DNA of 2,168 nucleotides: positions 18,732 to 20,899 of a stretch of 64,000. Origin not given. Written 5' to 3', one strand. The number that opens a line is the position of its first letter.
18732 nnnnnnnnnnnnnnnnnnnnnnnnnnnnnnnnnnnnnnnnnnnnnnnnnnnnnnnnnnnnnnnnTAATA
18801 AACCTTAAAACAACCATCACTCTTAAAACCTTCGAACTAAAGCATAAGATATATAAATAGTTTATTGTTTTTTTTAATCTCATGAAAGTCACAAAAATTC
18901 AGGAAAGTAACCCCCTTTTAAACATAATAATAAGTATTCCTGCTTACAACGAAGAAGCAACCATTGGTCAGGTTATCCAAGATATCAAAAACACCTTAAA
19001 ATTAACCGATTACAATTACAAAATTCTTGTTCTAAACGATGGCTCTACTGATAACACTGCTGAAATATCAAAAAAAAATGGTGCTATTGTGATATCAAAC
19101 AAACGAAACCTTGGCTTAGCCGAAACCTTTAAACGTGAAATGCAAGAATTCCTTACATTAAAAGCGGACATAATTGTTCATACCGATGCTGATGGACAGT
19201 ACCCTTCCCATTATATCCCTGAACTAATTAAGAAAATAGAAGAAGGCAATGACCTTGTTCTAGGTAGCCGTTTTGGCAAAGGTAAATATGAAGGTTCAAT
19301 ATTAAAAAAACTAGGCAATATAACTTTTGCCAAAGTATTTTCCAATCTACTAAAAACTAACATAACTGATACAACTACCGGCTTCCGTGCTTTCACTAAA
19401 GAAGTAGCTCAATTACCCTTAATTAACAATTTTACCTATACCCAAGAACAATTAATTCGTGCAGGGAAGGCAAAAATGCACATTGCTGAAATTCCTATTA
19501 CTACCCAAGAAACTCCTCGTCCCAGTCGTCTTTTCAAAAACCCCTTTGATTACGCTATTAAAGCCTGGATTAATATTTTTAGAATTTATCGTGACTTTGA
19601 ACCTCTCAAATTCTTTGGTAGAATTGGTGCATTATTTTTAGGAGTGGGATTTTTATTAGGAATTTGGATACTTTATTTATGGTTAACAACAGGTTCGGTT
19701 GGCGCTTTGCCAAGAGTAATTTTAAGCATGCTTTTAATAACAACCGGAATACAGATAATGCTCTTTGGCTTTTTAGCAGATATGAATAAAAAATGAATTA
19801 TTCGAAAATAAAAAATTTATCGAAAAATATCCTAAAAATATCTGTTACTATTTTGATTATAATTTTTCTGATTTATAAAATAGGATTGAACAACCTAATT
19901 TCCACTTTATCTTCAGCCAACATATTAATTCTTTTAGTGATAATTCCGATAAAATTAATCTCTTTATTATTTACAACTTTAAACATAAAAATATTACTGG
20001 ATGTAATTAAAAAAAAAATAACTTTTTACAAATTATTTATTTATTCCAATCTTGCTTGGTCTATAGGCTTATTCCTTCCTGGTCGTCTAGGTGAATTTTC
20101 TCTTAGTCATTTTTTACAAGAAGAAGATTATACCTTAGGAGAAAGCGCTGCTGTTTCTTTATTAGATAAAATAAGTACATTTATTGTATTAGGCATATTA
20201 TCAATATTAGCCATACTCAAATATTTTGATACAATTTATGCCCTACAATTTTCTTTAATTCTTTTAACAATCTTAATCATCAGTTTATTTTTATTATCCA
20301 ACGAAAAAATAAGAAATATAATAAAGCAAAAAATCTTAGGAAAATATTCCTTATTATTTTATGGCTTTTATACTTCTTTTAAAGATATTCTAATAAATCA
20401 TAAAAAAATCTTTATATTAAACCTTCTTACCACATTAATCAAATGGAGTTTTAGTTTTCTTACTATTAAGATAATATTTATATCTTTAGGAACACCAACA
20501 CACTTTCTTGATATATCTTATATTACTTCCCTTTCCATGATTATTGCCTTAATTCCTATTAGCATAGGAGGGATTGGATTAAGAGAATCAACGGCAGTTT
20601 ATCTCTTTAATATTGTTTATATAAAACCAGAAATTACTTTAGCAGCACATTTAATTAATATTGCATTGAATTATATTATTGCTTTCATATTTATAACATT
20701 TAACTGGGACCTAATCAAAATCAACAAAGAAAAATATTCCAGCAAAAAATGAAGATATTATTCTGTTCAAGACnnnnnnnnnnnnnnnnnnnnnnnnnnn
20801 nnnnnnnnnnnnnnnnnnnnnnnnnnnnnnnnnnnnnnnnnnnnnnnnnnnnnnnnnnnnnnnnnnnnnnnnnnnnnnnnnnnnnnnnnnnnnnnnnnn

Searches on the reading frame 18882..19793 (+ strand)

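Call 48: search_protein_families(library=pfam, proteins=[window:18882-19793:+], max_evalue=0.001)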
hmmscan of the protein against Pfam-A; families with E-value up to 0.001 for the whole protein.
window:18882-19793:+ (304 aa): 1 family
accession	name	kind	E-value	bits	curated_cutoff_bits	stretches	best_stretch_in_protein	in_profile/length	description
PF00535.33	Glycos_transf_2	-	3.1e-25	89.5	23.3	1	18-176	3-164/168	Glycosyl transferase family 2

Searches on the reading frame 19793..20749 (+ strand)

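Call 48: search_protein_families(library=pfam, proteins=[window:19793-20749:+], max_evalue=0.001)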
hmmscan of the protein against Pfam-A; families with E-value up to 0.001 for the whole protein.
window:19793-20749:+ (319 aa): 1 family
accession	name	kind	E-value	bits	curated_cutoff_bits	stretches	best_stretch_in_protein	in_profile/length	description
PF03706.18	LPG_synthase_TM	-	9.1e-34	117.7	33.4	1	13-299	2-300/302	Lysylphosphatidylglycerol synthase TM region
